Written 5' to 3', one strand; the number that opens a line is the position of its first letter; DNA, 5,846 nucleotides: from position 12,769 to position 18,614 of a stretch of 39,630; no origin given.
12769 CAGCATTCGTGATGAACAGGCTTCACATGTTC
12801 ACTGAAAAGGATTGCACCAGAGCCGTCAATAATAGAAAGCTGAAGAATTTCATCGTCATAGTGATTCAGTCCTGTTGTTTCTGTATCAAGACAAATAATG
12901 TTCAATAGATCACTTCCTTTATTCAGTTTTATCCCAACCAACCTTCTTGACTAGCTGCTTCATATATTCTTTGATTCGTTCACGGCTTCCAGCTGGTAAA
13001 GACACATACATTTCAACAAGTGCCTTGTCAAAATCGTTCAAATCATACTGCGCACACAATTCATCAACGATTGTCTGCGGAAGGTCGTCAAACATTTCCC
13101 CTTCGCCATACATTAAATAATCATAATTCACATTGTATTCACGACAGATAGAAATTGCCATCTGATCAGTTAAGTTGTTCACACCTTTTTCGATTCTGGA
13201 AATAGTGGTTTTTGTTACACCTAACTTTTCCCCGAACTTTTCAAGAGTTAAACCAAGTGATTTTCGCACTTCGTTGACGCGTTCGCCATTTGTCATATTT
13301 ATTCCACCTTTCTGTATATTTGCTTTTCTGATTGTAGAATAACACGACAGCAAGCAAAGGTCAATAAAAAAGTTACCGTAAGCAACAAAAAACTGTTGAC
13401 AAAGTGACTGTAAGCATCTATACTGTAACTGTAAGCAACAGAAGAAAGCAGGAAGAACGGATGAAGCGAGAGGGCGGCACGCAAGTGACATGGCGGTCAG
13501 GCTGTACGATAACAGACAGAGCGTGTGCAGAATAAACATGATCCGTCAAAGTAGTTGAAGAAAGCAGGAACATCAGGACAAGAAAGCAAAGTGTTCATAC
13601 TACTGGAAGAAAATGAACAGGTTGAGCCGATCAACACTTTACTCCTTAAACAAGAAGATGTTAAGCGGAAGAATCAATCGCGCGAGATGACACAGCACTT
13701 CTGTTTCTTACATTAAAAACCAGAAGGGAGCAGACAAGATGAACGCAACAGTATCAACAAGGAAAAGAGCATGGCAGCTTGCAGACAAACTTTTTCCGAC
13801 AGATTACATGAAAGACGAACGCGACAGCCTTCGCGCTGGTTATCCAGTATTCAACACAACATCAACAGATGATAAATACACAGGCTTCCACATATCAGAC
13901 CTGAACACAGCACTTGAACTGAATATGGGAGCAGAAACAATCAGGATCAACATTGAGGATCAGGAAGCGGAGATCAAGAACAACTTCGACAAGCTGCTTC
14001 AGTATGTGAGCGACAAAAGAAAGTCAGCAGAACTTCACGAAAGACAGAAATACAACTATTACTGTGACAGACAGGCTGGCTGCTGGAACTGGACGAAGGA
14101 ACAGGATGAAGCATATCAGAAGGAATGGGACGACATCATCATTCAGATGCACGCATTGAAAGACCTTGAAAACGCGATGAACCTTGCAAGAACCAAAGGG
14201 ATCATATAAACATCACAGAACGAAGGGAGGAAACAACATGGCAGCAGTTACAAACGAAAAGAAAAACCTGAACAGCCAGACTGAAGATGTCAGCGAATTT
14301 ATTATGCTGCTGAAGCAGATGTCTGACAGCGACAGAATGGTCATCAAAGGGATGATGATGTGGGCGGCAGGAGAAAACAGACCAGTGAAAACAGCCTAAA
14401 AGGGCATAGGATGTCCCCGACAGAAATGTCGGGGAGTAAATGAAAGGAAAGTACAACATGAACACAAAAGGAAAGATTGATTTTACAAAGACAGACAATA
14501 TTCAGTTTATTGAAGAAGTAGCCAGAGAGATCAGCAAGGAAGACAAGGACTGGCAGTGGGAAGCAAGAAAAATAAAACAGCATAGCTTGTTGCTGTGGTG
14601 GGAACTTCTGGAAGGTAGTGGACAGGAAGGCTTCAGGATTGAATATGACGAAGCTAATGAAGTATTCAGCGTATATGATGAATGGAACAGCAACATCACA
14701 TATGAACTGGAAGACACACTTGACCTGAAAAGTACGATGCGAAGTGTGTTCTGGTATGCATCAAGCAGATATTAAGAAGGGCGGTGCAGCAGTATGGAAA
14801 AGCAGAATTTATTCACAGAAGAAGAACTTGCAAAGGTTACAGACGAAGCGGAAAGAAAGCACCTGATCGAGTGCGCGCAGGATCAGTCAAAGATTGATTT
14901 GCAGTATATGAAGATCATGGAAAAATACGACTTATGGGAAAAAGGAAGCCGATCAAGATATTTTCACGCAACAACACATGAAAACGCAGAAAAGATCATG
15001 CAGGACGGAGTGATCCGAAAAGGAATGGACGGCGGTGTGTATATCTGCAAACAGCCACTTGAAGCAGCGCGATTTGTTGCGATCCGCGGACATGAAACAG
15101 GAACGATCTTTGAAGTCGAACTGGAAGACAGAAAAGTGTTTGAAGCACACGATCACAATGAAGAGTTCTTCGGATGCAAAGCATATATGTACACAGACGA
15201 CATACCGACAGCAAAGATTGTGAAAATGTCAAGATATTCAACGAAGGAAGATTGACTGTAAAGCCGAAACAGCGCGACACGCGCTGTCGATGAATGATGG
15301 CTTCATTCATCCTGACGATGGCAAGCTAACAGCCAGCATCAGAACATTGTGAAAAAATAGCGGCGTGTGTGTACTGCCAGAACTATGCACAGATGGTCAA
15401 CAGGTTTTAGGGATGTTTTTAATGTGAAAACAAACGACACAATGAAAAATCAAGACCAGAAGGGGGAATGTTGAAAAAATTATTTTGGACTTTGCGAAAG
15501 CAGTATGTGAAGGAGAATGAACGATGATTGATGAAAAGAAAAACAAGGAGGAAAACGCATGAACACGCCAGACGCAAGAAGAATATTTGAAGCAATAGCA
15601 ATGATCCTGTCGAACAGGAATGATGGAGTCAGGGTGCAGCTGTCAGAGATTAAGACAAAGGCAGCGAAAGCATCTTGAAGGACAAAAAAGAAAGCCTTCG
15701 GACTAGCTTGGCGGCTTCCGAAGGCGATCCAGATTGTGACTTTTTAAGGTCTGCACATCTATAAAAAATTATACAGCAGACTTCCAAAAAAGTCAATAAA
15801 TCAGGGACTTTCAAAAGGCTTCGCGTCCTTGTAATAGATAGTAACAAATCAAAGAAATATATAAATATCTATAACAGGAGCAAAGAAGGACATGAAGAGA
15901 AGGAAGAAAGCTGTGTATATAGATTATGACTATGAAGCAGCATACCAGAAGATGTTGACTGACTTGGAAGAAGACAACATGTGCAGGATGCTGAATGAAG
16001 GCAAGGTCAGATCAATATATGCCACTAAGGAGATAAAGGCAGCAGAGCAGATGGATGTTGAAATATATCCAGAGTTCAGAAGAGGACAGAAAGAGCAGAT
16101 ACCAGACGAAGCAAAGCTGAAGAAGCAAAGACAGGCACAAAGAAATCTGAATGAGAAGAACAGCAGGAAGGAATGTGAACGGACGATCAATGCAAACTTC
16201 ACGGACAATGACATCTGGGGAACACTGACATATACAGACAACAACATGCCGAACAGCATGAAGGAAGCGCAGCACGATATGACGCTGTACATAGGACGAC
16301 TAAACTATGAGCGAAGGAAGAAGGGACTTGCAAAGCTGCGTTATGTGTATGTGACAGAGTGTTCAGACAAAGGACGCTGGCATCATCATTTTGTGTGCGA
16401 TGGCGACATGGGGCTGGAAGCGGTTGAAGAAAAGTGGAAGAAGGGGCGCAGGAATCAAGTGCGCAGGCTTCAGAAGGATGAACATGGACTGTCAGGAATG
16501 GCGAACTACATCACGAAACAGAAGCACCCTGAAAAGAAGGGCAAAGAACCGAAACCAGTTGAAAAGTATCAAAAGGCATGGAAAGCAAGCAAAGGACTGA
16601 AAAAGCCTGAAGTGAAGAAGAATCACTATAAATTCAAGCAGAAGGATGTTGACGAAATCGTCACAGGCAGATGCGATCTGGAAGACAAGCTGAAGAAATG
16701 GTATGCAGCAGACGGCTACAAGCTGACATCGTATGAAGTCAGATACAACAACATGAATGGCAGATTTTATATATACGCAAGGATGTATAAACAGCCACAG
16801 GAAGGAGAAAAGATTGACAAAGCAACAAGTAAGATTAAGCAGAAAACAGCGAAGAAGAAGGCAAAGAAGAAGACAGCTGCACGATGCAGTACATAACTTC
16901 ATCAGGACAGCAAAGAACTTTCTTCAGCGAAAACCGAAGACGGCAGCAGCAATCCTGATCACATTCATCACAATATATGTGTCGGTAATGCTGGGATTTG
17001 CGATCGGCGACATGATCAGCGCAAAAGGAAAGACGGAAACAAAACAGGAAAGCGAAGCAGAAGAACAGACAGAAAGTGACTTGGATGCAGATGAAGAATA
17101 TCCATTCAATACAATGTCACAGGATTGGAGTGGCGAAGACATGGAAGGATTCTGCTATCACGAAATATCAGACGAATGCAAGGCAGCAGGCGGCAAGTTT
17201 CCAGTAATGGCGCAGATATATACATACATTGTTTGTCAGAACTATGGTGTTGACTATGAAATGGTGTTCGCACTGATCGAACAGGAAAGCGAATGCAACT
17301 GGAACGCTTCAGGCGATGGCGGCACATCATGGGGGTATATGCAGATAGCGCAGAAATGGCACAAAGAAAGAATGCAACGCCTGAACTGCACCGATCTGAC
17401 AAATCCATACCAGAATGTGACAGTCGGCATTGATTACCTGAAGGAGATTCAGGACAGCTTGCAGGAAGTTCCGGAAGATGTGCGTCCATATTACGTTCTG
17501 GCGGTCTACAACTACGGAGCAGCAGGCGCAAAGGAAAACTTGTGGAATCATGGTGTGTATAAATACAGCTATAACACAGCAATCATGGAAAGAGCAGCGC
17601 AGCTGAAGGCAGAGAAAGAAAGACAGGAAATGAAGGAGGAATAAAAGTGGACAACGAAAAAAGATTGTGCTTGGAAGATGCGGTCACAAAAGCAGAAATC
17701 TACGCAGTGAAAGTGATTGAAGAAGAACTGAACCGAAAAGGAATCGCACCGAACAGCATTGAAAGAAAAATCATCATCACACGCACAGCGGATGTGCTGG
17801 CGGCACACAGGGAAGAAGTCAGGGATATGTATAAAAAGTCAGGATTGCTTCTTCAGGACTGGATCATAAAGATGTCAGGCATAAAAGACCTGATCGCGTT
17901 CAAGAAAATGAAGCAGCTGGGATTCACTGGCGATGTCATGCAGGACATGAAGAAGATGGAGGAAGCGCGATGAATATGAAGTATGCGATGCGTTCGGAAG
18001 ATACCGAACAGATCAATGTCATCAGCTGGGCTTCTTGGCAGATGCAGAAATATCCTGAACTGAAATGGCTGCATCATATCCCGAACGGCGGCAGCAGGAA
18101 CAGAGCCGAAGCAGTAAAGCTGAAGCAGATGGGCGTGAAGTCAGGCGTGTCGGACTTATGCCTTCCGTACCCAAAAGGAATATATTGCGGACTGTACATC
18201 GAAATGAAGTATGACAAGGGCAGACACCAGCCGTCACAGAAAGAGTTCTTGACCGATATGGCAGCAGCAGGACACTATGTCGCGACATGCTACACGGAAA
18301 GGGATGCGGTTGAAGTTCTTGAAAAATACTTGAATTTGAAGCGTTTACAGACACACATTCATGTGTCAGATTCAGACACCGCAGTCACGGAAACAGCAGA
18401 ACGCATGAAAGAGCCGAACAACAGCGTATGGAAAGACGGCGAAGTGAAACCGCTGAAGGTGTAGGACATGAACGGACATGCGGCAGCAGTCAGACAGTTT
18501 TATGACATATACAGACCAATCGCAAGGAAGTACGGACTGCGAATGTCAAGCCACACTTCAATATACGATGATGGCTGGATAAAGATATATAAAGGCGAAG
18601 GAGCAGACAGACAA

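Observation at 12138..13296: Membrane-anchored DEDDh exonuclease co-transcribed with the CI-like repressor: candidate prophage-encoded defence or exclusion gene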

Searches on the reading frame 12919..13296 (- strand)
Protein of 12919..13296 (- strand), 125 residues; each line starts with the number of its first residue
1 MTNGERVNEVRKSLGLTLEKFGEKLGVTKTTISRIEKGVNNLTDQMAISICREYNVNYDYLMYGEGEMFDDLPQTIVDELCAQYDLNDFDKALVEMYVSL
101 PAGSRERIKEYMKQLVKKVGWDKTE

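Call 5: search_protein_families(library=pfam, proteins=[window:12919-13296:-], max_evalue=0.01)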
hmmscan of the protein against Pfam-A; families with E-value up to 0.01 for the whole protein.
window:12919-13296:- (125 aa): 6 families
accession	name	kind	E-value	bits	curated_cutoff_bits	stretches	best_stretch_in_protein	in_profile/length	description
PF01381.28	HTH_3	-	2.1e-14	53.7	23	1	9-61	3-55/55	Helix-turn-helix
PF12844.13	HTH_19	-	1.6e-13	50.8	30.2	1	4-67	1-64/64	Helix-turn-helix domain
PF13560.12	HTH_31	-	2.1e-07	31.6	27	1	4-56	3-56/64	Helix-turn-helix domain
PF22495.2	HTH_92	-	0.00037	20.2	27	1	9-40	2-33/45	RsaL-like HTH domain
PF04545.22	Sigma70_r4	-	0.0017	18.2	24.1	1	15-37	20-42/50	Sigma-70, region 4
PF13413.12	HTH_25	-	0.0075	16.5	24.6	0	9-38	4-33/62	Helix-turn-helix domain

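Call 6: search_protein_families(library=padloc, proteins=[window:12919-13296:-], max_evalue=0.1)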
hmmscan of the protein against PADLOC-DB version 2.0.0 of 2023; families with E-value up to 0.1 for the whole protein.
window:12919-13296:- (125 aa): 16 families
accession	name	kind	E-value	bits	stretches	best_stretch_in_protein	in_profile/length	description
PDLC02926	HTH_VI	-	7.3e-08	30.6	1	6-66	5-65/92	-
PDLC03312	MTase_II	-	5.7e-07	25.6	1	3-77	61-135/1344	Type II methyltransferase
PDLC03947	RmrA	-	7.9e-07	26.2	1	4-62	13-71/383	-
PDLC04142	capH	-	9.6e-07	27.8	1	1-115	5-98/103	capH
PDLC03953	RmrA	-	7.2e-06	23.5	1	3-53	6-56/373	-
PDLC03954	RmrA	-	8.4e-06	22.9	1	3-66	11-74/380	-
PDLC03951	RmrA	-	2.3e-05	21.5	1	4-62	10-68/400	-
PDLC03944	RmrA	-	3.7e-05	21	1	3-62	7-66/384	-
PDLC03949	RmrA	-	0.00013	18.9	1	1-67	1-67/363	-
PDLC03946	RmrA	-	0.00014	18.7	1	1-66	1-66/357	-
PDLC03952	RmrA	-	0.00056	16.8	1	5-69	25-89/395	-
PDLC03943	RmrA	-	0.00062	16.9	1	3-61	3-61/370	-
PDLC03945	RmrA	-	0.0018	15.5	1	1-63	1-63/394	-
PDLC03665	Control_protein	-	0.007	14.6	1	4-42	10-49/77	control protein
PDLC03948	RmrA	-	0.0082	13.1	1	4-61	10-67/397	-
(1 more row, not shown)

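Call 7: search_protein_families(library=phrogs, proteins=[window:12919-13296:-], max_evalue=0.001)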
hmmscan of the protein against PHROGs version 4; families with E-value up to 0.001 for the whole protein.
window:12919-13296:- (125 aa): 17 families
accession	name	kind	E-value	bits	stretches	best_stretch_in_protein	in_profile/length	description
phrog_8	-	transcription regulation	2.8e-20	74.1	1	3-114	162-255/346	transcriptional regulator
phrog_4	-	transcription regulation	3.7e-15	56.8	1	1-104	135-224/400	transcriptional repressor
phrog_2967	-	transcription regulation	2.7e-11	44.4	1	4-91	12-95/225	transcriptional regulator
phrog_3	-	transcription regulation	1.2e-10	42.7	1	1-87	87-179/430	transcriptional repressor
phrog_2439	-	transcription regulation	6.1e-10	39.5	1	2-64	7-69/367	transcriptional regulator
phrog_2328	-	transcription regulation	2.1e-08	35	1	4-69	17-82/128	transcriptional repressor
phrog_9710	-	unknown function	3.2e-07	31.4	1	19-71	31-85/95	-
phrog_1373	-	transcription regulation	1.9e-06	29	1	6-62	67-123/166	transcriptional regulator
phrog_5823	-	transcription regulation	7.5e-06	26.3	1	1-62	5-67/404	transcriptional regulator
phrog_7241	-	transcription regulation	6.1e-05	24.1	1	7-62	66-121/122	transcriptional regulator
phrog_34939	-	unknown function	0.00015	22.5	0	4-70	11-77/280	-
phrog_4779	-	transcription regulation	0.00018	23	1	1-41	1-41/98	transcriptional regulator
phrog_11451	-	transcription regulation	0.00018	22.8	1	5-61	8-64/98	CI-like repressor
phrog_638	-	transcription regulation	0.00018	22.4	1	20-56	22-58/145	transcriptional regulator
phrog_6962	-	unknown function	0.00045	21.5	1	5-50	4-49/73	-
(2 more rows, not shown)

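Call 66: search_protein_families(library=ncbifam, proteins=[window:12919-13296:-], max_evalue=0.001)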
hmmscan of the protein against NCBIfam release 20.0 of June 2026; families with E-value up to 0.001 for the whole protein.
window:12919-13296:- (125 aa): 9 families
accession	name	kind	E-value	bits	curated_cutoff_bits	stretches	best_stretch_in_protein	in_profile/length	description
NF041951.1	phage_RstR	subfamily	4.6e-08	33.3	80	1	1-97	1-95/108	RstR family transcriptional repressor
NF007257.0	PRK09706.1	subfamily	7.5e-08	32.3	101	1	2-117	5-116/135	transcriptional repressor DicA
TIGR03070.1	couple_hipB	subfamily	4.1e-07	29.8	71.65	1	5-51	5-51/58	type II toxin-antitoxin system Y4mF family antitoxin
TIGR02607.1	antidote_HigA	equivalog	2.6e-06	27.2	47.7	1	8-57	13-62/81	HigA family addiction module antitoxin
NF041575.1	antitoxPezA_Strep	equivalog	3.1e-06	27.3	290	1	4-61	3-60/158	type II toxin-antitoxin system antitoxin PezA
TIGR03830.1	CxxCG_CxxCG_HTH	subfamily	4.6e-06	26.4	61.8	1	4-41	67-104/127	type II TA system antitoxin MqsA family protein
NF058600.1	TransRegSco1979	equivalog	5.9e-05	22.3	350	1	4-59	10-65/280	Sco1979 family transcriptional regulator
TIGR02612.1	mob_myst_A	hypoth_equivalog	6.9e-05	22.8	122.6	1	7-37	30-60/150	mobile mystery protein A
NF047948.1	male_kill_WMK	equivalog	0.00058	19.4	300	1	3-67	163-227/300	WO male-killing family protein Wmk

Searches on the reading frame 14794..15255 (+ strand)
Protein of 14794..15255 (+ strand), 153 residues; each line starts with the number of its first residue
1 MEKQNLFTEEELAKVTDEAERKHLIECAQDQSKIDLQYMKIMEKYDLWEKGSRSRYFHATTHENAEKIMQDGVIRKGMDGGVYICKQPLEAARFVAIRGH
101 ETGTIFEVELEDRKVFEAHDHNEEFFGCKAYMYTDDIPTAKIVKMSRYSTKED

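Call 5: search_protein_families(library=pfam, proteins=[window:14794-15255:+], max_evalue=0.01)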
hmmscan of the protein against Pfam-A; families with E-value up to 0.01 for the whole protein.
window:14794-15255:+ (153 aa): 0 families

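Call 7: search_protein_families(library=phrogs, proteins=[window:14794-15255:+], max_evalue=0.001)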
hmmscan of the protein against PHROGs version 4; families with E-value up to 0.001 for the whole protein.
window:14794-15255:+ (153 aa): 1 family
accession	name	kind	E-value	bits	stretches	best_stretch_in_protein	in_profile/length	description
phrog_38345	-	unknown function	2.5e-08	35.3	1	56-139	3-91/108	-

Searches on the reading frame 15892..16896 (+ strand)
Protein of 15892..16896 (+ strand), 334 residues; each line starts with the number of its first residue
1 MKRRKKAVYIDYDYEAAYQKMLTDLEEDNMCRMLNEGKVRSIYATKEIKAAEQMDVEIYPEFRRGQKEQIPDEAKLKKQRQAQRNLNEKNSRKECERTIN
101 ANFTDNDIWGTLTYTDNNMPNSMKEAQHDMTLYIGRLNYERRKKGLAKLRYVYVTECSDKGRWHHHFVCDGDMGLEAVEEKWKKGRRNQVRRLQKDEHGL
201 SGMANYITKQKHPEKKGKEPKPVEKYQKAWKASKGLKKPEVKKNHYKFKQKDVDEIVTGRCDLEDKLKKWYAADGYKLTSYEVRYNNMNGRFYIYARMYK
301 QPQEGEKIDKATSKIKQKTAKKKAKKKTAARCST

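Call 5: search_protein_families(library=pfam, proteins=[window:15892-16896:+], max_evalue=0.01)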
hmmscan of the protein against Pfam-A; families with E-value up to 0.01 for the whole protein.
window:15892-16896:+ (334 aa): 1 family
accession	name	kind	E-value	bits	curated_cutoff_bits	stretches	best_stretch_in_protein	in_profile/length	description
PF23343.2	REP_ORF2-G2P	-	2.4e-14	53.8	27.8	1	108-210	2-98/99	Replication-associated protein ORF2/G2P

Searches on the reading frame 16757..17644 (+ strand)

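Call 5: search_protein_families(library=pfam, proteins=[window:16757-17644:+], max_evalue=0.01)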
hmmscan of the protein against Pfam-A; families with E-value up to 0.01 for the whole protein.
window:16757-17644:+ (295 aa): 2 families
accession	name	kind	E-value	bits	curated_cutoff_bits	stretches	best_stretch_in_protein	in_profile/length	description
PF01464.25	SLT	-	2.3e-14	53.4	21.3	1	161-262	8-105/117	Transglycosylase SLT domain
PF17686.6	DUF5534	-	0.0039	17.9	26.3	1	15-99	29-112/183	Family of unknown function (DUF5534)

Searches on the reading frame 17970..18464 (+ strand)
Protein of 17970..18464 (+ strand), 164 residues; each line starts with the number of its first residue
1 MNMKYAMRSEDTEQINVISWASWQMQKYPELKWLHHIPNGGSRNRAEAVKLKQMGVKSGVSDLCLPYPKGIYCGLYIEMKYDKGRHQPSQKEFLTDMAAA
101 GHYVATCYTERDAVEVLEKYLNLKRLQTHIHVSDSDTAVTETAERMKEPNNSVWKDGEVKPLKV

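Call 79: search_protein_families(library=pfam, proteins=[window:17970-18464:+], max_evalue=0.001)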
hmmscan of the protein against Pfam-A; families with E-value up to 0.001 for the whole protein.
window:17970-18464:+ (164 aa): 1 family
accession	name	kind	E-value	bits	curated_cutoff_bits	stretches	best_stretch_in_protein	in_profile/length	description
PF08774.17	VRR_NUC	-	9.1e-09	35.8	23.8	1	22-108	29-113/116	VRR-NUC domain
